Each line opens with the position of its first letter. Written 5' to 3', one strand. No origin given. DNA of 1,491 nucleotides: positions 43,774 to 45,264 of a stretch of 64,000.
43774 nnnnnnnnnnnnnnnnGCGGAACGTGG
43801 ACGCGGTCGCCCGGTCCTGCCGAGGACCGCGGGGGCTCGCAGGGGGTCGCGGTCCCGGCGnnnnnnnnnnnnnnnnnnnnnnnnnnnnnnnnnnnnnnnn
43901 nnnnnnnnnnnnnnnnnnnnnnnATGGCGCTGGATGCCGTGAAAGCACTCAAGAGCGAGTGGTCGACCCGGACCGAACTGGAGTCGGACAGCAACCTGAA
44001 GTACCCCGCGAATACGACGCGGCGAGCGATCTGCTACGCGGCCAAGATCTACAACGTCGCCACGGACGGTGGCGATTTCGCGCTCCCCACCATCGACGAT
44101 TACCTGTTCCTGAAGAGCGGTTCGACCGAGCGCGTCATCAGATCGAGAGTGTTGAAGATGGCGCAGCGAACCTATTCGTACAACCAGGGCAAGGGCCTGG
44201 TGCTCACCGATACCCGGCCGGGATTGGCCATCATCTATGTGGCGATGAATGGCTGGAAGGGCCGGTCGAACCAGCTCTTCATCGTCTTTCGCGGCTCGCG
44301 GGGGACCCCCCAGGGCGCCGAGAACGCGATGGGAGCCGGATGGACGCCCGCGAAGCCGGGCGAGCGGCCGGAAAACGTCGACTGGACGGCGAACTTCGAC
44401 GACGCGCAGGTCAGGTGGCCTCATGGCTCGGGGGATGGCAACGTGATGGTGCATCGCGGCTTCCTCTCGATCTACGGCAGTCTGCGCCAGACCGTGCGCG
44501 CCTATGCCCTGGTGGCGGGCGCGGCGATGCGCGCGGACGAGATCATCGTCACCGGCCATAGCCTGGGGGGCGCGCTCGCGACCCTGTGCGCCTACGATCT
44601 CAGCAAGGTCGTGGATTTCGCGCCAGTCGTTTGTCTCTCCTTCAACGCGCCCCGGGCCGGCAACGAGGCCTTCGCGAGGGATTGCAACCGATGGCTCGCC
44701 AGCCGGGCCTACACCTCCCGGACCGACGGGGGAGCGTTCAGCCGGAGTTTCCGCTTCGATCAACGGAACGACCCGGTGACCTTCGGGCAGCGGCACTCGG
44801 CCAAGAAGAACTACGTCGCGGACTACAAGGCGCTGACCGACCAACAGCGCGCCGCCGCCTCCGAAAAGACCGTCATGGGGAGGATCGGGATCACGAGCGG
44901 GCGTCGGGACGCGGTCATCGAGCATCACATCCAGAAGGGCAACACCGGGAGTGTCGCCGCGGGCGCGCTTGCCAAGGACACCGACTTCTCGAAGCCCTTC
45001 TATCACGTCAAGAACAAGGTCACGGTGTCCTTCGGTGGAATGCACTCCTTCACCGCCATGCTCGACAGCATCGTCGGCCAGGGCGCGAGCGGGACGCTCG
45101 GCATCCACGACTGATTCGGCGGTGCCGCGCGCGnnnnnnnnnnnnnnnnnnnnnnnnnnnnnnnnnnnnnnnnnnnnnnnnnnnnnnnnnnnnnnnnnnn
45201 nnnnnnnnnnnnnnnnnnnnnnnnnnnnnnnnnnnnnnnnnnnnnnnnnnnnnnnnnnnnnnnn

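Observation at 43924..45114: Lipase_3 alpha/beta-hydrolase after clpV: candidate phospholipase effector without a cognate immunity gene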

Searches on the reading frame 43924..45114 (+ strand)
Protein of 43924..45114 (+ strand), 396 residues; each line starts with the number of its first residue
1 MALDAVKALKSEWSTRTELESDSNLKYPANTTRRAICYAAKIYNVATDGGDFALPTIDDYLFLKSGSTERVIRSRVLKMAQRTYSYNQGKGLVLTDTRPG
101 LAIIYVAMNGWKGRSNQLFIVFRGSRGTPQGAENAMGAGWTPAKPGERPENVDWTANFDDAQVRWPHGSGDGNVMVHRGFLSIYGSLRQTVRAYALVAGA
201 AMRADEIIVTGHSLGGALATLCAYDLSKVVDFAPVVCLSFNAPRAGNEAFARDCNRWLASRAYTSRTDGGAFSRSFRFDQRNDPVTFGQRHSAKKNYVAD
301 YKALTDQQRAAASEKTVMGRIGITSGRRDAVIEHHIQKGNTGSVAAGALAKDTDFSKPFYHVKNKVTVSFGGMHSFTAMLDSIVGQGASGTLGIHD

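Call 3: search_protein_families(library=pfam, proteins=[window:43924-45114:+], max_evalue=0.01)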
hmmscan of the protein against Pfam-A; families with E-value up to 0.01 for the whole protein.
window:43924-45114:+ (396 aa): 2 families
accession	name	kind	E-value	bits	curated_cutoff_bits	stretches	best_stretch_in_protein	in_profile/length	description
PF01764.32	Lipase_3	-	6.3e-19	68.7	22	1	152-285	11-132/140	Lipase (class 3)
PF12697.13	Abhydrolase_6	-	0.00031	21.9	26.3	1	196-284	57-128/217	Alpha/beta hydrolase family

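Call 4: search_protein_families(library=ncbifam, proteins=[window:43924-45114:+], max_evalue=0.01)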
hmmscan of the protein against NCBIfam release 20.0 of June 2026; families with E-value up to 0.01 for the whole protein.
window:43924-45114:+ (396 aa): 2 families
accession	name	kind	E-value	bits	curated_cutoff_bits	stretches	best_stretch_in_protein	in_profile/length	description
NF041407.1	XopAP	subfamily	9.4e-06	25.1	400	1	187-263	148-224/318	XopAP family type III secretion system effector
NF047388.1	SA1320_fam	subfamily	0.0017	16.9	230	1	206-337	52-146/644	SA1320 family protein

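Call 13: find_homologous_proteins(query=window:43924-45111:+, max_evalue=0.001)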
Query window:43924-45111:+ (396 aa): 196 proteins with E <= 0.001 among 8000 candidates; the best 120 are listed.
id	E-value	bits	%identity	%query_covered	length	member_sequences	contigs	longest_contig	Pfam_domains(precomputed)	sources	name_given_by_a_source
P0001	8.6e-263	889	99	100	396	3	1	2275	PF01764.32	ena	-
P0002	4.3e-231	785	88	100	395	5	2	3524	PF01764.32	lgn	-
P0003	9.1e-217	738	83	100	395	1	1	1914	PF01764.32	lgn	-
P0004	9.7e-212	721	82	100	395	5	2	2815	PF01764.32,PF12697.14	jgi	jgi:hypothetical protein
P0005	2.5e-204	697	79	100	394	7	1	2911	PF01764.32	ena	-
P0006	1.3e-199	681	76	100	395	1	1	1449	PF01764.32,PF12697.14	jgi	jgi:hypothetical protein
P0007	1.9e-88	315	47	96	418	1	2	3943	PF01764.32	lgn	-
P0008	3.4e-85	305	64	56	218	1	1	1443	PF01764.32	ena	-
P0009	1.3e-82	296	45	97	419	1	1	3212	PF01764.32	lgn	-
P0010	5.4e-60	222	40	96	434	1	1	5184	PF01764.32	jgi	jgi:hypothetical protein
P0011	9.2e-59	218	36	98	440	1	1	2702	PF01764.32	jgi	jgi:hypothetical protein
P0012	5.5e-41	159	35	94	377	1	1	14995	PF01764.32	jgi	jgi:hypothetical protein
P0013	1.2e-39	155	38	73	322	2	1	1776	PF01764.32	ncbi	ncbi:MAG: lipase family protein, partial [Gemmatimonadaceae bacterium]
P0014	3.0e-39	153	33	96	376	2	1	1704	PF01764.32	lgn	-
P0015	1.9e-38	151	33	93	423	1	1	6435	PF01764.32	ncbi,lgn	-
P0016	2.3e-34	137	37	74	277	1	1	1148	PF01764.32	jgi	-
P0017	2.8e-28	117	29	97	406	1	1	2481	PF01764.32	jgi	jgi:hypothetical protein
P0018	3.2e-26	111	31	71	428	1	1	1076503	PF01764.32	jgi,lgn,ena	-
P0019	3.0e-22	98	33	71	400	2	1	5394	PF01764.32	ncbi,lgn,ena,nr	ncbi:MAG: lipase family protein [Gammaproteobacteria bacterium]|nr:lipase family protein [Gammaprote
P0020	3.9e-12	64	38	35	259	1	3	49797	PF01764.32,PF26363.2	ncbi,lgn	ncbi:MAG: lipase family protein [Phormidesmis sp.]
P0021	4.1e-12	64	32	39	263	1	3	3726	PF01764.32,PF26363.2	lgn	-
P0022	6.1e-12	64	29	57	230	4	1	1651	PF01764.32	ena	-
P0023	6.3e-12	64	43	23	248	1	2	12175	PF01764.32,PF12697.14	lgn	-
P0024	1.6e-11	62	36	35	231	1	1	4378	PF01764.32,PF26363.2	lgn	-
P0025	1.7e-11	62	43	27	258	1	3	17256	PF01764.32,PF26363.2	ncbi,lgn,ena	-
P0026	2.0e-11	62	37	27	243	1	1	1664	PF01764.32,PF26363.2,PF11187.15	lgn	-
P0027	2.6e-11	62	31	47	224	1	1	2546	PF01764.32,PF26363.2,PF11187.15,PF07819.20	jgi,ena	-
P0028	2.8e-11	61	40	27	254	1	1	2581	PF01764.32,PF26363.2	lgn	-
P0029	9.2e-11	60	35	36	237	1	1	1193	PF01764.32,PF26363.2,PF11187.15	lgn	-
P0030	1.3e-10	59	34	36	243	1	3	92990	PF01764.32,PF26363.2,PF11187.15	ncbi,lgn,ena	ncbi:MAG: Mbeg1-like protein [Nodosilinea sp.]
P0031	1.6e-10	59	44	22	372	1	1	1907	PF01764.32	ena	-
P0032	1.9e-10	59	36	35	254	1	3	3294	PF01764.32,PF26363.2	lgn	-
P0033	2.0e-10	59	33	36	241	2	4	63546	PF01764.32,PF26363.2,PF11187.15,PF20591.6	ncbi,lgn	-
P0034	2.5e-10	58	34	36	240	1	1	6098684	PF01764.32,PF26363.2,PF11187.15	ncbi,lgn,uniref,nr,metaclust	ncbi:lipase family protein [Nodosilinea nodulosa]|uniref:lipase family protein n=1 Tax=Nodosilinea n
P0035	3.9e-10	58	35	39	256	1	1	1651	PF01764.32,PF26363.2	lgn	-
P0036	4.9e-10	57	34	36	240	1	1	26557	PF01764.32,PF26363.2,PF11187.15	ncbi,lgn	-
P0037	7.2e-10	57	30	48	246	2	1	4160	PF01764.32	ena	-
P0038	7.7e-10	57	45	22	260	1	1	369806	PF01764.32,PF26363.2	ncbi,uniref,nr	ncbi:lipase family protein [Paenibacillus sedimenti]|uniref:Lipase family protein n=1 Tax=Paenibacil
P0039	9.4e-10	56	38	35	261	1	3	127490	PF01764.32,PF26363.2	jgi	jgi:triacylglycerol lipase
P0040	1.0e-9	56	35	26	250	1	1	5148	PF01764.32,PF26363.2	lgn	-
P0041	1.8e-9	55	31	42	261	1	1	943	PF01764.32,PF26363.2,PF11187.15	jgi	jgi:predicted lipase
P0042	1.9e-9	55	37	35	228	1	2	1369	PF01764.32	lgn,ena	-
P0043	2.1e-9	55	39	27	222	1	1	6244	PF01764.32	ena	-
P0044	2.6e-9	55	35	34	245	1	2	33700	PF01764.32,PF26363.2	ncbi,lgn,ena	ncbi:MAG: lipase family protein [Leptolyngbyaceae cyanobacterium]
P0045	2.8e-9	55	35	35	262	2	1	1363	PF01764.32,PF26363.2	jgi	jgi:triacylglycerol lipase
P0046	4.7e-9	54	34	36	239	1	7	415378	PF01764.32,PF26363.2,PF11187.15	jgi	jgi:triacylglycerol lipase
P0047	4.9e-9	54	35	36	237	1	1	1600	PF01764.32,PF26363.2,PF11187.15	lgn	-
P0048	5.4e-9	54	40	26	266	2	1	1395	PF01764.32,PF26363.2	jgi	jgi:hypothetical protein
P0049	8.9e-9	53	34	34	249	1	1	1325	PF01764.32,PF26363.2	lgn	-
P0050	1.3e-8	53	34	40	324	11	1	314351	PF01764.32,PF26363.2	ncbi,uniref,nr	ncbi:lipase family protein [uncultured Tateyamaria sp.]|uniref:lipase family protein n=1 Tax=uncultu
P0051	1.3e-8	53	32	38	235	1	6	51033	PF01764.32,PF26363.2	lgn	-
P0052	1.4e-8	52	33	26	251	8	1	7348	PF01764.32,PF26363.2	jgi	jgi:triacylglycerol lipase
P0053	1.5e-8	52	37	26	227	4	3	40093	PF01764.32,PF12697.14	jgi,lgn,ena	-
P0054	1.8e-8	52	33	35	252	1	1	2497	PF01764.32,PF26363.2,PF11187.15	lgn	-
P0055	2.0e-8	52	35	32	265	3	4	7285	PF01764.32,PF26363.2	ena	-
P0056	2.2e-8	52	33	27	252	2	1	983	PF01764.32,PF26363.2,PF11187.15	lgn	-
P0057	2.6e-8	52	31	36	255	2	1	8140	PF01764.32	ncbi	ncbi:MAG TPA: lipase family protein [Leptolyngbyaceae cyanobacterium]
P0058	2.7e-8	52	32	37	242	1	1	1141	PF01764.32,PF11187.15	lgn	-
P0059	2.9e-8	51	40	34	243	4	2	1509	PF01764.32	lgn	-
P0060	3.0e-8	51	31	34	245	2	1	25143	PF01764.32,PF26363.2,PF11187.15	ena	-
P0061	3.2e-8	51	32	36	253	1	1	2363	PF01764.32,PF26363.2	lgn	-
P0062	3.3e-8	51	38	23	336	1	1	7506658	PF01764.32,PF26363.2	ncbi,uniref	ncbi:lipase family protein [Egbenema bharatensis]|uniref:lipase family protein n=1 Tax=Egbenema bhar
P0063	3.7e-8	51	44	20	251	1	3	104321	PF01764.32,PF26363.2,PF11187.15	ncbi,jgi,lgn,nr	ncbi:lipase family protein [Candidatus Gracilibacteria bacterium]|jgi:triacylglycerol lipase|nr:lipa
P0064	4.5e-8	51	35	28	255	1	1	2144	PF01764.32,PF26363.2,PF11187.15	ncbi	ncbi:MAG: lipase family protein [Cyanobacteria bacterium J06648_11]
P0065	4.6e-8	51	31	36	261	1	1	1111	PF01764.32,PF26363.2,PF11187.15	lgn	-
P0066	4.8e-8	51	34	35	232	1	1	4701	PF01764.32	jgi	jgi:predicted lipase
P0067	5.3e-8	51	41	21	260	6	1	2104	PF01764.32,PF26363.2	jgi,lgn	jgi:triacylglycerol lipase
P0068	5.8e-8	50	32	36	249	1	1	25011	PF01764.32,PF26363.2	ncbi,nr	ncbi:MAG: lipase family protein [Leptolyngbya sp. RL_3_1]|nr:lipase family protein [Leptolyngbya sp.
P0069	6.3e-8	50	40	27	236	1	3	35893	PF01764.32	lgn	-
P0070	7.1e-8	50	35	35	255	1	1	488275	PF01764.32,PF26363.2,PF11187.15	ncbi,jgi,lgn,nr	ncbi:MAG: lipase family protein [Scytolyngbya sp. HA4215-MV1]|jgi:predicted lipase|nr:lipase family 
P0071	7.4e-8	50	29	49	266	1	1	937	PF01764.32,PF26363.2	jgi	-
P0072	7.7e-8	50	34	27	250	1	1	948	PF01764.32,PF26363.2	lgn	-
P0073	8.5e-8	50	32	26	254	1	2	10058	PF01764.32,PF26363.2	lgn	-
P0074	8.6e-8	50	34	36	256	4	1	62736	PF01764.32,PF26363.2,PF11187.15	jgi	jgi:predicted lipase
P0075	8.8e-8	50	37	27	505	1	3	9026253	PF01764.32,PF26363.2,PF00168.37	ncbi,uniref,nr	ncbi:hypothetical protein PLESTB_000166500 [Pleodorina starrii]|uniref:C2 domain-containing protein 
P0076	8.8e-8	50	31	35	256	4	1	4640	PF01764.32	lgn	-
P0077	1.1e-7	50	37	26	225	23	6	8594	PF01764.32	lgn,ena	-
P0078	1.1e-7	50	31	35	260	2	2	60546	PF01764.32,PF26363.2,PF11187.15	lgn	-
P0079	1.2e-7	49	41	21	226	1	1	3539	PF01764.32,PF26363.2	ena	-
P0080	1.3e-7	49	40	22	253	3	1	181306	PF01764.32,PF26363.2,PF11187.15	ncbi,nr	ncbi:MAG: lipase family protein [Symploca sp. SIO3C6]|nr:lipase family protein [Symploca sp. SIO3C6]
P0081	1.3e-7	49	35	34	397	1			PF01764.32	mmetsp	mmetsp:Transcript_17706/g.41150 ORF Transcript_17706/g.41150 Transcript_17706/m.41150 type:complete 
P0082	1.3e-7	49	31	37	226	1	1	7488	PF01764.32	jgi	jgi:predicted lipase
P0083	1.4e-7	49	31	36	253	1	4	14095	PF01764.32,PF26363.2,PF11187.15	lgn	-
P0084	1.4e-7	49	31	26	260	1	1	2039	PF01764.32,PF26363.2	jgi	jgi:triacylglycerol lipase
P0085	1.4e-7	49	39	26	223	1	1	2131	PF01764.32,PF26363.2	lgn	-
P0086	1.5e-7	49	32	36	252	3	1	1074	PF01764.32,PF26363.2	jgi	jgi:triacylglycerol lipase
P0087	1.6e-7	49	33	42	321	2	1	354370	PF01764.32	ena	-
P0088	1.8e-7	49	35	44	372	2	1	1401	PF01764.32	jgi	-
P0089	1.8e-7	49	33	27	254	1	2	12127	PF01764.32,PF26363.2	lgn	-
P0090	1.8e-7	49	36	25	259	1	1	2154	PF01764.32,PF26363.2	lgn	-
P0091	2.1e-7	49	40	26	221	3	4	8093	PF01764.32,PF26363.2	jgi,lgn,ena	-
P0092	2.2e-7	49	31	35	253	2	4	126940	PF01764.32,PF26363.2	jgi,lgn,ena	jgi:predicted lipase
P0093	2.4e-7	48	40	25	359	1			PF01764.32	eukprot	eukprot:comp8077_c0_seq1/m.3566 comp8077_c0_seq1/g.3566 ORF comp8077_c0_seq1/g.3566 comp8077_c0_seq1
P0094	2.6e-7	48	34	30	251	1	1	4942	PF01764.32,PF26363.2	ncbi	ncbi:MAG: lipase family protein [Kovacikia sp.]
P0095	2.7e-7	48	33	35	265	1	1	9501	PF01764.32,PF26363.2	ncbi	-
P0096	3.1e-7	48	30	36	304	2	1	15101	PF01764.32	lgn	-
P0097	3.3e-7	48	30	44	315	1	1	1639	PF01764.32,PF26363.2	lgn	-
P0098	3.3e-7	48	31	51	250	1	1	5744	PF01764.32,PF12697.14,PF26363.2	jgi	jgi:pimeloyl-ACP methyl ester carboxylesterase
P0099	3.7e-7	48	38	31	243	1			PF01764.32,PF12697.14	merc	-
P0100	3.7e-7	48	30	36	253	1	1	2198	PF01764.32,PF26363.2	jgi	jgi:triacylglycerol lipase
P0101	3.8e-7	48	34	37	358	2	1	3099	PF01764.32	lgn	-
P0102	3.9e-7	48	34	34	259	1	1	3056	PF01764.32,PF26363.2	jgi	jgi:predicted lipase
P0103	4.6e-7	48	40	25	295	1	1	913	PF01764.32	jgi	-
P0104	4.7e-7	48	35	35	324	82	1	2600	PF01764.32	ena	-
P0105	4.9e-7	47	31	35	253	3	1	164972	PF01764.32,PF26363.2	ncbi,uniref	ncbi:lipase family protein [Leptolyngbya sp. ST-U4]|uniref:lipase family protein n=1 Tax=Leptolyngby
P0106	5.0e-7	47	33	28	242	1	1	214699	PF01764.32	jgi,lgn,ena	-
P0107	5.2e-7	47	35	28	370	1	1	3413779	PF01764.32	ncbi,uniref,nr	ncbi:Alpha/Beta hydrolase protein [Chaetomium strumarium]|uniref:Alpha/Beta hydrolase protein n=1 Ta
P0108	7.0e-7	47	34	34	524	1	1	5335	PF01764.32,PF00168.37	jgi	jgi:predicted lipase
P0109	7.6e-7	47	31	40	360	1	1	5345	PF01764.32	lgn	-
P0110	8.6e-7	47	35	23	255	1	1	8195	PF01764.32,PF26363.2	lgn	-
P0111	9.2e-7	47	34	37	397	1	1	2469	PF01764.32,PF12697.14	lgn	-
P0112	9.7e-7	46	32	44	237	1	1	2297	PF01764.32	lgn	-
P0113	9.7e-7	46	33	33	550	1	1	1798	PF01764.32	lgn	-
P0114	1.0e-6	46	40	25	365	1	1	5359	PF01764.32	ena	-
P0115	1.2e-6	46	32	36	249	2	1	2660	PF01764.32,PF26363.2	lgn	-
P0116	1.2e-6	46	33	31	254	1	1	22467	PF01764.32,PF26363.2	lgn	-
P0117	1.3e-6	46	40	21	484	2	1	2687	PF01764.32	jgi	jgi:triacylglycerol lipase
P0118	1.5e-6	46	35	27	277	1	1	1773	PF01764.32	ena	-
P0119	1.6e-6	46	37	26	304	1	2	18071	PF01764.32,PF26363.2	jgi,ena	jgi:hypothetical protein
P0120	1.7e-6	46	32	40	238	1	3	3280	PF01764.32,PF26363.2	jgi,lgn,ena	-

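Call 14: search_solved_structures(query=window:43924-45111:+, max_evalue=1, show_alignments=3)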
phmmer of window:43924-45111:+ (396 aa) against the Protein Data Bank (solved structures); distinct sequences matched with E-value up to 1: 44.
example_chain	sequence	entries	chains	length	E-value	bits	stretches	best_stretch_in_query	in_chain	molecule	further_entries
5tgl_A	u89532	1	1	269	2.9e-09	39.9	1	153-252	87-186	LIPASE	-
1tgl_A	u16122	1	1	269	2.9e-09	39.9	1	153-252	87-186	TRIACYL-GLYCEROL ACYLHYDROLASE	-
4tgl_A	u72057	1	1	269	2.9e-09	39.9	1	153-252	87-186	TRIACYL-GLYCEROL ACYLHYDROLASE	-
6qpp_A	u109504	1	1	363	2.3e-08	36.9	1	153-252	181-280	Lipase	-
6qpr_A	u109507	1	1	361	2.4e-08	36.9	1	153-252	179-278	Lipase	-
3tgl_A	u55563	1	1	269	4.5e-08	35.9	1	153-252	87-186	TRIACYL-GLYCEROL ACYLHYDROLASE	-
5ap9_A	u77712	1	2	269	7.9e-07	31.9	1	175-254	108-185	LIPASE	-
1dt3_A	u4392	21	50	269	7.9e-07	31.9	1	175-254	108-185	LIPASE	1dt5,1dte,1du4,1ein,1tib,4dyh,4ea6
37cb_A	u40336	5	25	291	9.3e-07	31.6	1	175-254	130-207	Lipase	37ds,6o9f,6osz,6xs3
37bv_A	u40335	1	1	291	9.3e-07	31.6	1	175-254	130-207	Lipase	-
1gt6_A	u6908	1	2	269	2.1e-06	30.5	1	175-254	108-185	Lipase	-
3ngm_A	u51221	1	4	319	9e-06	28.4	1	153-295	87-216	Extracellular lipase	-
6a0w_A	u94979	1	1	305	2.3e-05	27.1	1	174-252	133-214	Lipase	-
2hl6_A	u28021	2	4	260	2.9e-05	26.7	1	176-255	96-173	Feruloyl esterase A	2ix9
1uwc_A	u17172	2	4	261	2.9e-05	26.7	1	176-255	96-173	FERULOYL ESTERASE A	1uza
7x0c_A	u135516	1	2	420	0.024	17.1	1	103-250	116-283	Phospholipase A1-IIgamma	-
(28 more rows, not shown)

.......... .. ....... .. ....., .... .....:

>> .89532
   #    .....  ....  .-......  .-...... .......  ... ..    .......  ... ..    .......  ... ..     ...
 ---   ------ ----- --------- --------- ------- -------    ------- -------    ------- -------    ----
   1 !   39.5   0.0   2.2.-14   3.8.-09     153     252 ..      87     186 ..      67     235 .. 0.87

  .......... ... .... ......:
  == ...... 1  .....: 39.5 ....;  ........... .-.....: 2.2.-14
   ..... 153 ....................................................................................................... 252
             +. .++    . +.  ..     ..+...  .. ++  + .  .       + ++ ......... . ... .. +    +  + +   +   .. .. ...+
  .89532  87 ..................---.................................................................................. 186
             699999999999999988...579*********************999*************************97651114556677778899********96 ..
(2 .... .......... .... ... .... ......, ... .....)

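Call 16: find_related_loci(query=A1, collection=genome_contigs, flank=10000)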
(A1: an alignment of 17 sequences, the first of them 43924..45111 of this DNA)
Query A1 (396 aa) in genome_contigs; peptide patterns used: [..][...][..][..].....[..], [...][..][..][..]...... (x = any residue, [..] = any of these).
599 stretches matched a pattern (row limit reached: there are more); 189 encode a relative of the query (tblastn E <= 1e-3); the best 80 are kept; 80 distinct loci.
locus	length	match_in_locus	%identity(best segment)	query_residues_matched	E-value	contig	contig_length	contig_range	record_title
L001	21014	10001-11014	36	16-385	1e-47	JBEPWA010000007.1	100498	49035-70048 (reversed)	MAG: Gemmatimonadaceae bacterium isolate 22E.vamb.053 NODE_170_length_100498_cov_12.976494, whole genome shotgun sequenc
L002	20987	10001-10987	35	16-385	1e-45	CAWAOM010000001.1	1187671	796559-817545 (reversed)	MAG: uncultured Gammaproteobacteria bacterium isolate MFD03804.bin.1.24 genome assembly, contig: contig_27641, whole gen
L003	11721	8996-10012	34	16-386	3e-45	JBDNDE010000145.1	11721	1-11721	MAG: Gemmataceae bacterium isolate RM_bin2_OCT21 C145, whole genome shotgun sequence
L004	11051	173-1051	30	4-291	1e-26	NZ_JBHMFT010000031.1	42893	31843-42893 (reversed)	Falsiroseomonas sp. E2-1-a20 E2-1-a20_E2-1-a4_contig_31, whole genome shotgun sequence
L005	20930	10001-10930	31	12-321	2e-24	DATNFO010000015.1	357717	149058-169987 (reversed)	MAG TPA_asm: Candidatus Limnocylindrales bacterium isolate SMAG_U11297 k141_1278182, whole genome shotgun sequence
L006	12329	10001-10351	37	115-255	2e-17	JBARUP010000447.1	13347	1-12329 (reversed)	MAG: Nodosilinea sp. isolate MFD12125_ilm_asm_bin22 k127_156257, whole genome shotgun sequence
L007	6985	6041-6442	35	115-286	4e-17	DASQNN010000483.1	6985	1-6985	MAG TPA_asm: Nodosilinea sp. isolate SMAG_U10777 k141_412694, whole genome shotgun sequence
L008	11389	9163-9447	43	153-255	1e-16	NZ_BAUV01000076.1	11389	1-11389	Halalkalibacter akibai JCM 9157, whole genome shotgun sequence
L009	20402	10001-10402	34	115-286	2e-16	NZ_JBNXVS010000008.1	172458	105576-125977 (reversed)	Nodosilinea sp. AN01ver1 NODE_8_length_172458_cov_27.469202, whole genome shotgun sequence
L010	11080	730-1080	37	115-255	2e-16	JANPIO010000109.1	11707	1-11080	MAG: Phormidium sp. VAR_61_metabat_6 VAR_61_k141_31371, whole genome shotgun sequence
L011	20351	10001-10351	33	115-255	6e-16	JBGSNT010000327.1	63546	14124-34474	MAG: Nodosilinea sp. isolate JTS-AC262 k141_4211519, whole genome shotgun sequence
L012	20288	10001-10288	42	153-251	3e-16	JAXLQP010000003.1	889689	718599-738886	MAG: Blastocatellia bacterium isolate STL-ACI6 C1.198.fa-3, whole genome shotgun sequence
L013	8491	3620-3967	35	116-256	4e-16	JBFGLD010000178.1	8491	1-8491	MAG: Anaerolineae bacterium isolate Mix_sand03.2021.01.D.74 k141_2738876_length_8491_cov_9.0000, whole genome shotgun se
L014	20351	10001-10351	35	115-255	5e-16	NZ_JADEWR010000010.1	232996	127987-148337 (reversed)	Nodosilinea sp. LEGE 06152 Contig_10, whole genome shotgun sequence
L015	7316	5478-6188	28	10-256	6e-16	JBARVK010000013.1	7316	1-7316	MAG: Nodosilinea sp. isolate MFD01170_ilm_asm_bin22 k127_677, whole genome shotgun sequence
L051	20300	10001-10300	38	171-268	5e-11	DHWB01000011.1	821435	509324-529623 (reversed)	MAG TPA_asm: Desulfomicrobium sp. UBA5193 UBA5193_contig_2, whole genome shotgun sequence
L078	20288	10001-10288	34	150-252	5e-8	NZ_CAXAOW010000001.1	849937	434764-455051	Pseudomonas sp. EA_35y_Pfl2_R5 isolate PseudoSSchier:R5 EA_35y_Pfl2_R5_NODE_1_length_849937_cov_90.886091, whole genome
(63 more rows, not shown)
